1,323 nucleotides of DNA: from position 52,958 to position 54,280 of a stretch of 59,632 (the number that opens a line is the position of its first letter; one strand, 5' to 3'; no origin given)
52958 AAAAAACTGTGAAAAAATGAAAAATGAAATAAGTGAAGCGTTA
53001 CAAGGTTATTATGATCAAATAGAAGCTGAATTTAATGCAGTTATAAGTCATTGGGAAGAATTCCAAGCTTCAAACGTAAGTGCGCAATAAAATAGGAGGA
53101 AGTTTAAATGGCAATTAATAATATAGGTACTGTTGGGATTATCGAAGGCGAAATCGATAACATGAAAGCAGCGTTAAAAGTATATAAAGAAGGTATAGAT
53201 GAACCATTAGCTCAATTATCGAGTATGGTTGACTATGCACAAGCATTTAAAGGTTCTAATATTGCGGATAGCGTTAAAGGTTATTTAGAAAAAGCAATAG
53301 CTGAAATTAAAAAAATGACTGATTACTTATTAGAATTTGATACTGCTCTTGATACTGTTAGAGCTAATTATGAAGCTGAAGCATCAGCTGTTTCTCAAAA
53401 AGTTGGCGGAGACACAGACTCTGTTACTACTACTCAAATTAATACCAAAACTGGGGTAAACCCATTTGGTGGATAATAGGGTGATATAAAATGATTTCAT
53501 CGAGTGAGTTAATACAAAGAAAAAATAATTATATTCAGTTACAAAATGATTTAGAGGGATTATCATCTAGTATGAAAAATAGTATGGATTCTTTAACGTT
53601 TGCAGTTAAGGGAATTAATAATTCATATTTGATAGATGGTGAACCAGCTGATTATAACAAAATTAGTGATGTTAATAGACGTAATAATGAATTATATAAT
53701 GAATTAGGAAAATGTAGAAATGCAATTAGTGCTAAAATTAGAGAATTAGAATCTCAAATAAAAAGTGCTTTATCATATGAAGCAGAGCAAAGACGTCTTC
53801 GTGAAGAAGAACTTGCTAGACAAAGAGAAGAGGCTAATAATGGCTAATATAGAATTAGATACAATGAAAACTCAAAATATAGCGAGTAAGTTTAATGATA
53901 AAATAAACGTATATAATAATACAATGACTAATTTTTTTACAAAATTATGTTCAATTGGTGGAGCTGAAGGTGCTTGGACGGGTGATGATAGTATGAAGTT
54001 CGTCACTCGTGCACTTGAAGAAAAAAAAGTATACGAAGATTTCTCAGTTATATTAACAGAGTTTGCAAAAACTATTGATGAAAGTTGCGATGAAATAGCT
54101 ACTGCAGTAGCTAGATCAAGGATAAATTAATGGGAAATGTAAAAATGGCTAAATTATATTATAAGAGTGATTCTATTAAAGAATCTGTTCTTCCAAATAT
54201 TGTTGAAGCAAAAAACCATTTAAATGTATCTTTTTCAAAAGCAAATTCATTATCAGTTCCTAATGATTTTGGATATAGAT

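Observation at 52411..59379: Non-canonical, stripped-down type VIIb-like secretion locus: essC-yukD converging on six small helical genes, with no EssB/EsaA/EssA or toxin in view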

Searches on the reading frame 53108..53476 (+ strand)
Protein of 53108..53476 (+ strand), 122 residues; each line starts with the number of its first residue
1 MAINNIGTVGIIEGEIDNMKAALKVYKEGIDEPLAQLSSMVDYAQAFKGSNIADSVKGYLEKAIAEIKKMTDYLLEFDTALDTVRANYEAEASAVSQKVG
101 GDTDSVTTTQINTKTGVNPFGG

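Call 3: search_protein_families(library=pfam, proteins=[window:53108-53476:+], max_evalue=1)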
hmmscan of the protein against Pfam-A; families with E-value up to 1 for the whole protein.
window:53108-53476:+ (122 aa): 6 families
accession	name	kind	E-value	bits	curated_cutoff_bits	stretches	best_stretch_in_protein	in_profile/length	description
PF04740.18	LXG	-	0.0062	16.9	26.5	1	50-99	136-186/202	LXG domain of WXG superfamily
PF09763.15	Sec3_CC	-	0.029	14.7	27.1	1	45-86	22-63/133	Exocyst complex component Sec3, coiled-coil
PF08581.15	Tup_N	-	0.035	14.9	28.7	1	60-97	34-71/77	Tup N-terminal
PF21205.3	Rep3_C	-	0.14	12.8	21.1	1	51-79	17-45/59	Initiator Rep protein, WH2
PF20882.2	Sos7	-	0.18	12.5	27.3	0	12-41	39-68/75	Kinetochore protein Sos7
PF23116.1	HHD_RTEL1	-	0.22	12.3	27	0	53-91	6-43/102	RTEL1, HHD domain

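Call 4: search_protein_families(library=ncbifam, proteins=[window:53108-53476:+], max_evalue=1)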
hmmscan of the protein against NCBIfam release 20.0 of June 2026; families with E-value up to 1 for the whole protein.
window:53108-53476:+ (122 aa): 2 families
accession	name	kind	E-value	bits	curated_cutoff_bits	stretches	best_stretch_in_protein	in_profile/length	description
TIGR04527.1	mycoplas_twoTM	subfamily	0.057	13.1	125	1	12-103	73-145/248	MG_279/MG_280 family protein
NF053587.1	SpmdActasePaiA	equivalog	0.099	12.4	250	1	36-80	17-60/172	spermidine/spermine N(1)-acetyltransferase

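Call 65: search_solved_structures(query=A6, max_evalue=10)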
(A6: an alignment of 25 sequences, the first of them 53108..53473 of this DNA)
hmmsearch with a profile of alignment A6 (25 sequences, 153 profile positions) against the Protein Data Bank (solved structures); distinct sequences matched with E-value up to 10: 27.
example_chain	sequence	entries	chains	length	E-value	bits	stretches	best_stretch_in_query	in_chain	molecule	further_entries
3p3k_A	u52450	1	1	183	0.014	18.7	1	50-104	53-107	Translationally-controlled tumor protein homolog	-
1wa8_A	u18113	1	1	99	0.026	17.8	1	65-138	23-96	ESAT-6 LIKE PROTEIN ESXB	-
3fav_A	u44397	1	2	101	0.034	17.4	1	65-138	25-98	ESAT-6-like protein esxB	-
6j19_B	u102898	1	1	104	0.039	17.2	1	65-138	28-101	ESAT-6-like protein EsxB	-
6zl1_C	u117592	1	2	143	0.21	14.9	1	13-71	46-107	CMPX-383B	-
7e1t_C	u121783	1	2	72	0.27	14.5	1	97-138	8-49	Isoform 2 of Nuclear distribution protein nudE homolog 1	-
4v8i_AY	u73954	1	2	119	0.28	14.4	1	49-102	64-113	Ribosome-associated inhibitor A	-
6zie_A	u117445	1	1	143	0.47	13.7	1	13-71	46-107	CMPX-383B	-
12dq_1y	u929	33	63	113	0.48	13.7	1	48-99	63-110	Ribosome-associated inhibitor A | Protein yfiA | Protein Y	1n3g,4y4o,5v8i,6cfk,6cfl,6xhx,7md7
8uc6_C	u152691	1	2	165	0.51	13.6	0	46-77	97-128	Calpain-7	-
1l4s_A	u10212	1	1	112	0.51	13.6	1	48-99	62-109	Protein yfiA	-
8gmh_B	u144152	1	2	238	0.55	13.5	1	43-142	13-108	LXG domain-containing protein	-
23wn_A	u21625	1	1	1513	0.72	13.1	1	50-107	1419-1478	DP622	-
8ek4_A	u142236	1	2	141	0.73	13.1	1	12-122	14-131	Ice-binding protein TIP-99a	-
8hdu_A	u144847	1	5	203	1.1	12.6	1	89-123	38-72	De novo design cavitated protein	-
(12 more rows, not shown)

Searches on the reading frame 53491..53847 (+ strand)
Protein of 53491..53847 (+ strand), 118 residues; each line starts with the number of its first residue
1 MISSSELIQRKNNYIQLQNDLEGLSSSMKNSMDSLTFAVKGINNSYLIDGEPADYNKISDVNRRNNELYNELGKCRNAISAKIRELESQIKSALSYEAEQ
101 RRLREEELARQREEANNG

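Call 3: search_protein_families(library=pfam, proteins=[window:53491-53847:+], max_evalue=1)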
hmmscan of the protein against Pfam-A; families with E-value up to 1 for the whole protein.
window:53491-53847:+ (118 aa): 7 families
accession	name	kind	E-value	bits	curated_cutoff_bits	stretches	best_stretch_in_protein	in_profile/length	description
PF15304.11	AKAP2_C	-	0.0081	15.8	27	1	76-115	207-246/342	A-kinase anchor protein 2 C-terminus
PF07798.16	CCDC90-like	-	0.025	14.8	33.5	1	4-40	71-107/175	Coiled-coil domain-containing protein 90-like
PF17561.7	TssO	-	0.042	14.5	29.2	1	6-48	45-84/148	Type VI secretion system, TssO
PF25541.1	TBCA_PH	-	0.11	12.6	27.8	1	20-111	23-111/139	PH domain-containing proteins, TBCA domain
PF09177.16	STX6_10_61_N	-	0.15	13.1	29.4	1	61-113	35-86/99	Syntaxin 6/10/61, N-terminal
PF04513.17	Baculo_PEP_C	-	0.18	12.3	38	0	58-95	22-59/140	Baculovirus polyhedron envelope protein, PEP, C terminus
PF03938.19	OmpH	-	0.58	10.8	32.4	0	59-114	22-73/141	Outer membrane protein (OmpH-like)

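Call 4: search_protein_families(library=ncbifam, proteins=[window:53491-53847:+], max_evalue=1)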
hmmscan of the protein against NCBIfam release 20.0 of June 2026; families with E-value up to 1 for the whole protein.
window:53491-53847:+ (118 aa): 4 families
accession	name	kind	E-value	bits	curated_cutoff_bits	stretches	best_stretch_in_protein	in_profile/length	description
TIGR04527.1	mycoplas_twoTM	subfamily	0.0048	16.6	125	1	11-116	39-127/248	MG_279/MG_280 family protein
NF040877.1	SE1832_fam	equivalog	0.026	14.5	45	1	11-30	10-29/51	SE1832 family protein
NF033917.0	antiphage_ZorA_4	subfamily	0.048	12.6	500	1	13-105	194-287/413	anti-phage ZorAB system protein ZorA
NF004401.0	PRK05758.2-1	equivalog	0.062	13.4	116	1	61-102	83-124/178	F0F1 ATP synthase subunit delta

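Call 63: search_solved_structures(query=A4, max_evalue=10)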
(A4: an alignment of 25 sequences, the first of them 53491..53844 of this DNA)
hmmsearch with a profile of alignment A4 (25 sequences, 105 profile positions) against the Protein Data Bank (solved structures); distinct sequences matched with E-value up to 10: 201 (the best 60 are shown).
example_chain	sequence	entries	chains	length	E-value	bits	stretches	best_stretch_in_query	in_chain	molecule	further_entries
8ume_B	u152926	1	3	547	0.0012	22.3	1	41-99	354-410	Hemagglutinin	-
7mcd_A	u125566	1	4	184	0.0014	22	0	13-41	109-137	AI-designed TIM-barrel F15C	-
9ebc_B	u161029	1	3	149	0.0021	21.5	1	40-99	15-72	Hemagglutinin HA2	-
4k62_B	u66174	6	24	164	0.0025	21.2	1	40-99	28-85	Hemagglutinin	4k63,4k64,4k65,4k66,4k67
2ibx_B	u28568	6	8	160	0.0026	21.2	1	40-99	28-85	Hemagglutinin | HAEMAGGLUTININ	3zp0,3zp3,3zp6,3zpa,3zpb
5jw4_B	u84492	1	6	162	0.0026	21.2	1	40-99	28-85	Hemagglutinin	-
4cr0_B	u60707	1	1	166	0.0027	21.2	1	40-99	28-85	Hemagglutinin HA2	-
8vue_B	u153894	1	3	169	0.0027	21.1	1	40-99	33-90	Hemagglutinin HA2 chain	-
4kdq_B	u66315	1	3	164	0.0028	21.1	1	40-99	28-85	Hemagglutinin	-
3znk_B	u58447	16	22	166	0.0028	21.1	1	40-99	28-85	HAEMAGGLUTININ | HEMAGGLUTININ | Hemagglutinin HA2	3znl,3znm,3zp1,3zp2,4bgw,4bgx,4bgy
4bh2_B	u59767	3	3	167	0.0028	21.1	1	40-99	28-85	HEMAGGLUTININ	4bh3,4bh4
7wl5_B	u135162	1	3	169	0.0028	21.1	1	40-99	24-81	Hemagglutinin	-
4bgz_B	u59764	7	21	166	0.0028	21.1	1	40-99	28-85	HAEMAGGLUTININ HA1 | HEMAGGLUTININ | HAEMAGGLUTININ HA2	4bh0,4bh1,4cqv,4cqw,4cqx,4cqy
3s11_B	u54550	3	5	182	0.003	21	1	41-99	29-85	Hemagglutinin HA2 chain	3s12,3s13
4kwm_B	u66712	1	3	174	0.003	21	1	40-99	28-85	Hemagglutinin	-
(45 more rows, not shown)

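Call 74: search_protein_families(library=pfam, alignment_id=A4, max_evalue=0.05)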
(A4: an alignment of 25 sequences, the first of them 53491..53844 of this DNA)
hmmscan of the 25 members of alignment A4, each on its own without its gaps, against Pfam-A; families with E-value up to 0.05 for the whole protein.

A. member 1, window:53491-53844:+ (118 aa): 3 families
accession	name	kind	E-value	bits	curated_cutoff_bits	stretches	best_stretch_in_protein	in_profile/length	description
PF15304.11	AKAP2_C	-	0.0081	15.8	27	1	76-115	207-246/342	A-kinase anchor protein 2 C-terminus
PF07798.16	CCDC90-like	-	0.025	14.8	33.5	0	4-40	71-107/175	Coiled-coil domain-containing protein 90-like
PF17561.7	TssO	-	0.042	14.5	29.2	0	6-48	45-84/148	Type VI secretion system, TssO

B. families by the number of members that match (of 25 scanned): 40 families (the first 25 are shown)
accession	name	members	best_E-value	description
PF09763.15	Sec3_CC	2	0.00028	Exocyst complex component Sec3, coiled-coil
PF16888.10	YwqH-like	2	0.0043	YwqH-like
PF15002.11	ERK-JNK_inhib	1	0.00012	ERK and JNK pathways, inhibitor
PF04210.18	MtrG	1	0.00025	Tetrahydromethanopterin S-methyltransferase, subunit G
PF07382.16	HC2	1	0.001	Histone H1-like nucleoprotein HC2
PF09177.16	STX6_10_61_N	1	0.0017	Syntaxin 6/10/61, N-terminal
PF07464.16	ApoLp-III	1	0.0026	Apolipophorin-III precursor (apoLp-III)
PF04513.17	Baculo_PEP_C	1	0.0026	Baculovirus polyhedron envelope protein, PEP, C terminus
PF05816.16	TelA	1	0.0028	Toxic anion resistance protein (TelA)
PF11322.13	DUF3124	1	0.0031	Protein of unknown function (DUF3124)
PF16546.10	SGTA_dimer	1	0.0032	Homodimerisation domain of SGTA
PF24531.2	ANC1_spectrin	1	0.0036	Nuclear anchorage protein 1, spectrin repeat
PF21773.2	ODAD1_CC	1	0.0037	ODAD1 central coiled coil region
PF10452.14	TCO89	1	0.0039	TORC1 subunit TCO89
PF09074.15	Mer2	1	0.0046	Mer2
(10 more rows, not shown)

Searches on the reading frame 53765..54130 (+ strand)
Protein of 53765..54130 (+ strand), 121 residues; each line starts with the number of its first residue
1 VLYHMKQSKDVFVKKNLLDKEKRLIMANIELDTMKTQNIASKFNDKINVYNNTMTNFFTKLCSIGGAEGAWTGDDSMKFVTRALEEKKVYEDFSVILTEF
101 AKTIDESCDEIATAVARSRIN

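Call 3: search_protein_families(library=pfam, proteins=[window:53765-54130:+], max_evalue=1)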
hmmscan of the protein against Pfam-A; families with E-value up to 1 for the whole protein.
window:53765-54130:+ (121 aa): 2 families
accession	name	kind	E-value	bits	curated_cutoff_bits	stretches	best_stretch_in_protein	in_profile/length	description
PF14931.11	IFT20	-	0.036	14.7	27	0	23-60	11-48/119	Intraflagellar transport complex B, subunit 20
PF14390.12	DUF4420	-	0.097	12.3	27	1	6-94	191-285/306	Putative PD-(D/E)XK family member, (DUF4420)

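Call 4: search_protein_families(library=ncbifam, proteins=[window:53765-54130:+], max_evalue=1)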
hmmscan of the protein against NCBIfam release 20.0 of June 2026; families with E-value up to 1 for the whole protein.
window:53765-54130:+ (121 aa): 1 family
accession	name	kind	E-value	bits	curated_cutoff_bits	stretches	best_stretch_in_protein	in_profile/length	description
TIGR03930.1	WXG100_ESAT6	subfamily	0.013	15.7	44.85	1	30-115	3-85/90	WXG100 family type VII secretion target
